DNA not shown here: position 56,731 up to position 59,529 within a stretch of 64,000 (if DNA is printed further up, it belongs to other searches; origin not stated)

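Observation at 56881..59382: Glycyl-radical enzyme homologue lacking the radical glycine (RVATY instead of RVAGY), beside an intact activase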

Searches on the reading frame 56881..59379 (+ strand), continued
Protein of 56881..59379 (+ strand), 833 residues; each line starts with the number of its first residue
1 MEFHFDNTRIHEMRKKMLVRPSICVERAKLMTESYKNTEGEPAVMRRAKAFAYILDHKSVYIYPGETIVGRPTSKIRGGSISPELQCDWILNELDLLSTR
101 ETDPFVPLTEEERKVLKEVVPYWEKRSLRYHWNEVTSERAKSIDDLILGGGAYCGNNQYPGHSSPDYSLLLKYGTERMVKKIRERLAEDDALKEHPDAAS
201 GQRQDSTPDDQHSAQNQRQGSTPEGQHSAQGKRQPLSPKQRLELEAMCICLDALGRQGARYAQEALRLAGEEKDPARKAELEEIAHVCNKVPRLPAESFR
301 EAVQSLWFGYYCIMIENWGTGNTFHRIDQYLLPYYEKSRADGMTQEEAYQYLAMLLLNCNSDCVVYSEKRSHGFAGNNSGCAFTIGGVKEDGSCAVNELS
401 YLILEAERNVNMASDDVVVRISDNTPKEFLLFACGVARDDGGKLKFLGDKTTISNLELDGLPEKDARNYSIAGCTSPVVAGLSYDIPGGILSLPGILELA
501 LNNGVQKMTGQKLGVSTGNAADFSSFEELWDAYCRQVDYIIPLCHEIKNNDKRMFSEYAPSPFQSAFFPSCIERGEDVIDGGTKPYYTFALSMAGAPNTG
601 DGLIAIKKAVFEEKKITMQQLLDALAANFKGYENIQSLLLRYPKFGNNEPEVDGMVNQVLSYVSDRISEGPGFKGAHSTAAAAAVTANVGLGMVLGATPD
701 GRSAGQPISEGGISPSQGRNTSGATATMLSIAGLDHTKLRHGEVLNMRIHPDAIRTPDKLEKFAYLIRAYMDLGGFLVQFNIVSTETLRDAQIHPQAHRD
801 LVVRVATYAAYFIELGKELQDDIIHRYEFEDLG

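Call 28: find_related_loci(query=A1, collection=genome_contigs, flank=10000)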
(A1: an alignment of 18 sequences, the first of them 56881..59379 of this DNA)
Query A1 (833 aa) in genome_contigs; peptide patterns used: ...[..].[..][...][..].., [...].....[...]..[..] (x = any residue, [..] = any of these).
600 stretches matched a pattern (row limit reached: there are more); 597 encode a relative of the query (tblastn E <= 1e-3); the best 80 are kept; 78 distinct loci.
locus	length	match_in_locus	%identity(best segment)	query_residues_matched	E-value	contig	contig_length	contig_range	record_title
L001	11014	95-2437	67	5-831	0e+0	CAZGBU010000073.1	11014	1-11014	MAG TPA_asm: uncultured Oscillospiraceae bacterium isolate SRP141132_co2_44 genome assembly, contig: NODE_5225_length_11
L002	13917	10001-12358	66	1-831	0e+0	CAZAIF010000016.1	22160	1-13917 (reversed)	MAG TPA_asm: uncultured Oscillospiraceae bacterium isolate SRP141132_co3_60 genome assembly, contig: NODE_1762_length_22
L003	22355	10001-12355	66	1-831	0e+0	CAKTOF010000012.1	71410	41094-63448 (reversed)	MAG: uncultured Oscillospiraceae bacterium isolate REFINED_METABAT215_TOP10_CONTIGS_1500_ASSEMBLY_K77_MERGED__Nepal_MoBi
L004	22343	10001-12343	66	5-831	0e+0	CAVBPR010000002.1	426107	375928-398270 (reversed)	bacterium isolate G02643-L1_cleanbin_000026 genome assembly, contig: Spades_G02643-L1_contig_2, whole genome shotgun seq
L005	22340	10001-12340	66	1-826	0e+0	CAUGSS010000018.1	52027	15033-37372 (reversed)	MAG TPA_asm: uncultured Eubacteriales bacterium isolate SRR16244405_bin.36_MetaWRAP_v1.3_MAG genome assembly, contig: ER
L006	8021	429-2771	65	5-831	0e+0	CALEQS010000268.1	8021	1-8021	MAG TPA_asm: uncultured Clostridia bacterium isolate SRR1747018_bin.29_CONCOCT_v1.1_MAG genome assembly, contig: ERZ8082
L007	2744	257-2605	63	1-829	0e+0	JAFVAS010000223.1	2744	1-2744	MAG: Oscillospiraceae bacterium isolate RGIG4999 Roe_deer_Rumen-5__c395668, whole genome shotgun sequence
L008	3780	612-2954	63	5-831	0e+0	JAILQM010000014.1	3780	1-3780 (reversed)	MAG: Eubacterium sp. isolate RUI358 k141_15521423_flag=0_multi=12.0000_len=3780, whole genome shotgun sequence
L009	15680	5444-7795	59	9-832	0e+0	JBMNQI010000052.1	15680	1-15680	MAG: Oscillospiraceae bacterium isolate SBF912SR1HQ0028 scaffold_12418_c1, whole genome shotgun sequence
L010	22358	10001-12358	56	3-832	0e+0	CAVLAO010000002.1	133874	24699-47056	Bacteroides sp. CAG:927 isolate H07659-L1_cleanbin_000044 genome assembly, contig: Spades_H07659-L1_contig_24, whole gen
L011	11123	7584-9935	64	3-832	0e+0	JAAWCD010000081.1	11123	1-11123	MAG: Oscillospiraceae bacterium isolate ABMPRH_156_1 k141_1190102, whole genome shotgun sequence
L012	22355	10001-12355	47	7-831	0e+0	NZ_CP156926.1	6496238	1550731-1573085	Sporomusa aerivorans strain DSM 13326 chromosome, complete genome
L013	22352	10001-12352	48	9-832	0e+0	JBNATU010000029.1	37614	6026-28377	MAG: Moorellaceae bacterium isolate Kamch4342-3A-MB-01 bin2.fa-29, whole genome shotgun sequence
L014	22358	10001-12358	48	7-832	0e+0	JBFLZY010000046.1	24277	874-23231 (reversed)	MAG: Bacillota bacterium isolate MAG124 MAG124_46, whole genome shotgun sequence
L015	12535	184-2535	46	9-832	0e+0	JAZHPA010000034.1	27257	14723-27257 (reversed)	Moorellaceae bacterium AZ2 AZ2_contig_34, whole genome shotgun sequence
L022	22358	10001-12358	43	6-832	0e+0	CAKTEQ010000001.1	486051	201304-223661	MAG: uncultured Oscillospiraceae bacterium isolate REFINED_METABAT215_TOP10_CONTIGS_1500_ASSEMBLY_K77_MERGED__Hadza_MoBi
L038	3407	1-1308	67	396-831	0e+0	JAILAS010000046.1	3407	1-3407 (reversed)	MAG: Eubacterium sp. isolate RUI539 k141_12235255_flag=1_multi=6.0000_len=3407, whole genome shotgun sequence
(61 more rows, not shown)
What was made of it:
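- These are the sources of my loci L007, L008, L038 and L011, which are 63-67% identical to the window protein (call 28).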

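Call 51: find_encoding_contigs(protein=P0001, flank=10000, max_places=4)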
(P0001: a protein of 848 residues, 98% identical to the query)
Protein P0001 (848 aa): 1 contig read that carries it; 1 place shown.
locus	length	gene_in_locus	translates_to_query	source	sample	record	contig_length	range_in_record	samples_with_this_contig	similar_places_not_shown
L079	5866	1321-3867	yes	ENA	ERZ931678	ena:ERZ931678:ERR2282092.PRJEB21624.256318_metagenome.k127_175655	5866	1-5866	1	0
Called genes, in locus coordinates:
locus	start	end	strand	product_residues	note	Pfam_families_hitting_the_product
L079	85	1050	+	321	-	PF13353:Fer4_12 (weak), PF04055:Radical_SAM, PF00037:Fer4 (weak), PF12797:Fer4_2 (faint), PF12837:Fer4_6 (faint), PF13237:Fer4_10 (weak), PF12838:Fer4_7, PF13187:Fer4_9 (weak), +1 more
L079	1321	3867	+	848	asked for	PF02901:PFL-like, PF01228:Gly_radical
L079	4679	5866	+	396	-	?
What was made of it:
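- Tried and rejected: Only one 5.9-kb ENA metagenome contig, L079, is near-identical (call 51).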

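Call 58: predict_structure(alignment_id=A2)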
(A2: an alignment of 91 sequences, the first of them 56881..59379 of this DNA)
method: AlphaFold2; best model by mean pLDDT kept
length: 833 residues; sequences in the alignment: 91
mean_pLDDT: 94.7   pTM: 0.93
mean pLDDT of the five models: 94.7, 94.3, 94.3, 94.3, 94.2
residues with pLDDT >= 90: 764; 70-90: 36; 50-70: 12; < 50: 21
segments of 3 or more residues with pLDDT < 50: 208-226
pLDDT, mean of each block of 10 residues (from residue 1): 92 96 98 98 98 98 97 96 96 95 95 98 98 98 95 90 95 99 97 85 54 44 49 90 99 98 99 98 99 99 98 95 95 99 98 97 93 88 97 98 98 95 98 98 97 97 97 94 93 98 97 98 98 99 98 97 98 97 96 97 99 98 98 98 98 98 98 96 93 97 95 92 98 97 97 98 98 97 98 96 93 94 96 85
secondary structure, 60 per line:
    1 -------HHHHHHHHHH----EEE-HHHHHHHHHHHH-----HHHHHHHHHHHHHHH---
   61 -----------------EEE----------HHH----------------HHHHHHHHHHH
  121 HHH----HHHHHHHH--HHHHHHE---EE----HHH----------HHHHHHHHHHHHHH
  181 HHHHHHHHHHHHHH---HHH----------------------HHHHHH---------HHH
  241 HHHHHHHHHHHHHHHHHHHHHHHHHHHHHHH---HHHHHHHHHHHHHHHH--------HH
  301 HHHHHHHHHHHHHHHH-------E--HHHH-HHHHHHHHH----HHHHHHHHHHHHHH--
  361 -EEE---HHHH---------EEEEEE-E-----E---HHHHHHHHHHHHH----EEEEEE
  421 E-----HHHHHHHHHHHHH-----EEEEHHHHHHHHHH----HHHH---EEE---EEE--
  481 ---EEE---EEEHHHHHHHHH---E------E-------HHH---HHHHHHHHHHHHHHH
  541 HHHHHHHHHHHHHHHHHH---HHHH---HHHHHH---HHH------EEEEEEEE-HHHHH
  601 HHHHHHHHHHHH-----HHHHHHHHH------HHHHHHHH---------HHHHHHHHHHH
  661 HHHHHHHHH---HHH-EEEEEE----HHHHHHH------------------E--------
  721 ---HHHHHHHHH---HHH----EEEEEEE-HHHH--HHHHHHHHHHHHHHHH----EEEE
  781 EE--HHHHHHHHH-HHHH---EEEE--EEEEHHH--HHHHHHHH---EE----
elements in order (helices of 4 or more, strands of 3 or more residues): H8-17 E22-24 H26-37 H43-57 E78-80 H110-123 H128-135 H138-143 H167-194 H223-228 H238-271 H275-290 H299-316 H327-330 H332-340 H345-358 E362-364 H368-371 E381-386 H398-410 E415-421 H427-439 E445-448 H449-458 H463-466 E470-472 E476-478 E484-486 E490-492 H493-501 H526-558 H562-565 H569-574 E587-594 H596-612 H618-626 H633-640 H650-669 E677-682 H687-693 H724-732 E743-749 H751-754 H757-772 E777-782 H785-793 H795-798 E802-805 E808-811 H817-824
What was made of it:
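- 56881..59382 (+): Threonyl radical enzyme (TRE), 833 aa, with the GRE fold. The AlphaFold2 model has mean pLDDT 94.7 and pTM 0.93 (call 58).
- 58291..58323 (+): Cys loop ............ Cys474 (58300-58302, TGT) is the presumed thiyl radical site. Ser476 occupies the position of the eliminase Glu. In the model this is a beta-hairpin (strands 470-472 and 476-478) with Cys at the tip (call 58).
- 59290..59304 (+): Radical fingerprint RVATY. Thr807 (59299-59301, ACC) is the presumed Cα radical storage site. In the model this is a beta-hairpin (strands 802-805 and 808-811) with Ala-Thr at the tip (call 58).
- Thr and Cys sit at the tips of two beta-hairpins, as in GREs (call 58). The insert is a disordered surface loop outside the barrel (call 58).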

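Call 60: fold_search(model_id=the predicted structure, library=pdb)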
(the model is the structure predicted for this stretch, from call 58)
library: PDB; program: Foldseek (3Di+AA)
matches with E <= 10: 291; with E <= 0.001: 64
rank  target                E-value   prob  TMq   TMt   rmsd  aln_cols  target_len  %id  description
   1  1r8w_A                4.2e-65  1.00  0.91  0.96   1.8       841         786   33  Native structure of the B12-independent glycerol dehydratase from clostridium butyricum (released 2004-06-01)
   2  9rco_A                5.5e-65  1.00  0.90  0.95   3.7       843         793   32  1,2-propanediol dehydratase with 0.1 % glycerol additive (released 2025-06-11)
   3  9rcp_B                2.4e-64  1.00  0.90  0.94   3.9       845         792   32  1,2-propanediol dehydratase with 0.1 % 1,3-propanediol additive (released 2025-06-11)
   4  5i2g_B                5.0e-64  1.00  0.90  0.94   3.9       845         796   33  1,2-propanediol Dehydration in Roseburia inulinivorans; Structural Basis for Substrate and Enantiomer Selectivity (released 2016-06-01)
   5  5i2g_A                6.0e-64  1.00  0.89  0.94   4.1       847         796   33  1,2-propanediol Dehydration in Roseburia inulinivorans; Structural Basis for Substrate and Enantiomer Selectivity (released 2016-06-01)
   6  9rcp_C                8.7e-64  1.00  0.90  0.95   3.7       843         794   32  1,2-propanediol dehydratase with 0.1 % 1,3-propanediol additive (released 2025-06-11)
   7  5i2a_A                2.2e-63  1.00  0.89  0.89   4.2       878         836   32  1,2-propanediol Dehydration in Roseburia inulinivorans; Structural Basis for Substrate and Enantiomer Selectivity (released 2016-06-01)
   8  5i2a_B                6.7e-62  1.00  0.89  0.89   4.3       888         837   32  1,2-propanediol Dehydration in Roseburia inulinivorans; Structural Basis for Substrate and Enantiomer Selectivity (released 2016-06-01)
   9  9rcq_A                1.7e-61  1.00  0.90  0.93   3.9       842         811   32  1,2-propanediol dehydratase with no ligand additives (released 2025-06-11)
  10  9ht9_A                2.2e-61  1.00  0.91  0.95   2.2       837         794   29  CutC in complex with inhibitor1 (released 2026-01-14)
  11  6vue_A                5.5e-61  1.00  0.91  0.94   4.1       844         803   29  wild-type choline TMA lyase in complex with 1-methyl-1,2,3,6-tetrahydropyridin-3-ol (released 2020-11-04)
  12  5a0u_B                6.9e-61  1.00  0.89  0.93   4.3       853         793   30  Structure of CutC choline lyase choline bound form from Klebsiella pneumoniae. (released 2015-07-29)
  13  8iof_A                8.3e-61  1.00  0.89  0.93   4.6       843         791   30  Crystal structure of N-methyl-Cis-4-hydroxy-D-proline dehydratase in Clostridium sp. FS41 (released 2024-03-27)
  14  5a0u_A                9.1e-61  1.00  0.89  0.93   2.2       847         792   30  Structure of CutC choline lyase choline bound form from Klebsiella pneumoniae. (released 2015-07-29)
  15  5fau_B                1.7e-60  1.00  0.91  0.95   2.2       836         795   29  wild-type choline TMA lyase in complex with choline (released 2016-09-28)
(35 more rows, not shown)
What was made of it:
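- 56881..59382 (+): The best PDB match is 1r8w, with TM-scores of 0.91 and 0.96 (call 60).
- On Threonyl radical enzymes (TRE; AARE class): The model has pLDDT 94.7 (call 58), and its TM-scores to 1r8w are 0.91 and 0.96 (call 60).
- The target-normalised TM-score to 1r8w is 0.96 (call 60).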

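Call 63: search_protein_families(library=pfam, proteins=[L004:8381-9277:-, L003:8988-9890:-, L010:7675-8547:+, L010:8681-9982:+, L011:5602-7338:+, L011:4553-5503:-, L022:8839-9822:+], max_evalue=0.00001)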
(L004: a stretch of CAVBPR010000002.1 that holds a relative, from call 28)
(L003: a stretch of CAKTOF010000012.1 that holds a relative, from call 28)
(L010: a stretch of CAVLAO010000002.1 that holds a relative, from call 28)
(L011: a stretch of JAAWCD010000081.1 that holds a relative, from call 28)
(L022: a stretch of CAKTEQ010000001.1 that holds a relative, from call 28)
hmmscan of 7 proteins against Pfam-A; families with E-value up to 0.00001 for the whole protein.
L004:8381-9277:- (299 aa): 2 families
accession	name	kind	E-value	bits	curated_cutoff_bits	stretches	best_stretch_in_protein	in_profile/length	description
PF00126.33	HTH_1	-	1.3e-21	76.7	26.6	1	5-62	3-59/60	Bacterial regulatory helix-turn-helix protein, lysR family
PF03466.25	LysR_substrate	-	1.7e-13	50.9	28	1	88-292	2-208/209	LysR substrate binding domain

L003:8988-9890:- (301 aa): 2 families
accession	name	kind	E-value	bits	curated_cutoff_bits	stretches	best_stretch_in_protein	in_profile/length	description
PF00126.33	HTH_1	-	6.1e-23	81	26.6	1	8-65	3-59/60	Bacterial regulatory helix-turn-helix protein, lysR family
PF03466.25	LysR_substrate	-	3.8e-14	53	28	1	91-295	2-208/209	LysR substrate binding domain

L010:7675-8547:+ (291 aa): 1 family
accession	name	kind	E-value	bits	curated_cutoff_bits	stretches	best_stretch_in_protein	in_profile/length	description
PF00126.33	HTH_1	-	4.7e-21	74.9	26.6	1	9-65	4-60/60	Bacterial regulatory helix-turn-helix protein, lysR family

L010:8681-9982:+ (434 aa): 1 family
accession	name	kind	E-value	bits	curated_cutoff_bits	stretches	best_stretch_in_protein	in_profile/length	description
PF13336.12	AcetylCoA_hyd_C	-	1.1e-50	171.9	23.7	1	276-428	1-154/154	Acetyl-CoA hydrolase/transferase C-terminal domain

L011:5602-7338:+ (579 aa): 2 families
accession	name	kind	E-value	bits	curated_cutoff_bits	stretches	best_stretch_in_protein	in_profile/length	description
PF00890.30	FAD_binding_2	-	5.5e-21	75.7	20.4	1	9-237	1-247/414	FAD binding domain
PF02910.25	Succ_DH_flav_C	-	2.9e-14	53.6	20.8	1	453-550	10-112/130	Fumarate reductase flavoprotein C-term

L011:4553-5503:- (317 aa): 2 families
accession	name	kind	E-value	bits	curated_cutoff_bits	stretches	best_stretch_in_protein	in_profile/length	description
PF00126.33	HTH_1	-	6.1e-21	74.6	26.6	1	21-78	3-59/60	Bacterial regulatory helix-turn-helix protein, lysR family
PF03466.25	LysR_substrate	-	2.9e-14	53.4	28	1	109-308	7-208/209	LysR substrate binding domain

L022:8839-9822:+ (328 aa): 2 families
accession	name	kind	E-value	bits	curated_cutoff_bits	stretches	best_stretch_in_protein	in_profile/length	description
PF03466.25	LysR_substrate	-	1.5e-19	70.6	28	1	113-323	5-206/209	LysR substrate binding domain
PF00126.33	HTH_1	-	5e-19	68.4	26.6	1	27-84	2-59/60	Bacterial regulatory helix-turn-helix protein, lysR family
